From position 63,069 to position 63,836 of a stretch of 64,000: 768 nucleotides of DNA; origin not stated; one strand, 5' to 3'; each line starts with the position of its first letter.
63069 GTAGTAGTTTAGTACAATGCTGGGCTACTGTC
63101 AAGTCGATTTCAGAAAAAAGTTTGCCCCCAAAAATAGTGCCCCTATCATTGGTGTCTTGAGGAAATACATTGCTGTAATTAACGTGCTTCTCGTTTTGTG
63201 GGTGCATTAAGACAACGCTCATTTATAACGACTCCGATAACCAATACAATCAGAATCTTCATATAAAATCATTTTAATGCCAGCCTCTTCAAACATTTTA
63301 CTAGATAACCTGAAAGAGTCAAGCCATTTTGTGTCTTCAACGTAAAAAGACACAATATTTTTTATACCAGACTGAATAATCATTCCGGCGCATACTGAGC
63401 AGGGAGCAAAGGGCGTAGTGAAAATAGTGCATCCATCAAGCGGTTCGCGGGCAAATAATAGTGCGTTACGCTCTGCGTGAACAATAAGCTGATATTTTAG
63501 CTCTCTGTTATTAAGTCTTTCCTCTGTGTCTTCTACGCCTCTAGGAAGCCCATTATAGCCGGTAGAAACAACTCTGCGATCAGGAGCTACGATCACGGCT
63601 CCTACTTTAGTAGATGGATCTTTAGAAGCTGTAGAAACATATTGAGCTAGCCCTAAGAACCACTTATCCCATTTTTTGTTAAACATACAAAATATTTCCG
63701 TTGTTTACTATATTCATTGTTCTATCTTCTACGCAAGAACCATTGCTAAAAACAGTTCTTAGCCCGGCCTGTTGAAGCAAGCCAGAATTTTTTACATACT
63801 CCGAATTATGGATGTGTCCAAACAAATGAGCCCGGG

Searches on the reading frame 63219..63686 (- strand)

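Call 29: search_protein_families(library=pfam, proteins=[window:63219-63686:-], max_evalue=0.01)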
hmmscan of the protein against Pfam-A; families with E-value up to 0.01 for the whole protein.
window:63219-63686:- (155 aa): 2 families
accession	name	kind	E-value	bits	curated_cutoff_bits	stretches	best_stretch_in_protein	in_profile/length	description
PF00383.29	dCMP_cyt_deam_1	-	2.5e-20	72.7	25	1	5-112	2-99/102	Cytidine and deoxycytidylate deaminase zinc-binding region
PF14437.12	MafB19-deam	-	7.4e-15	55.5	27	1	5-118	2-103/142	MafB19-like deaminase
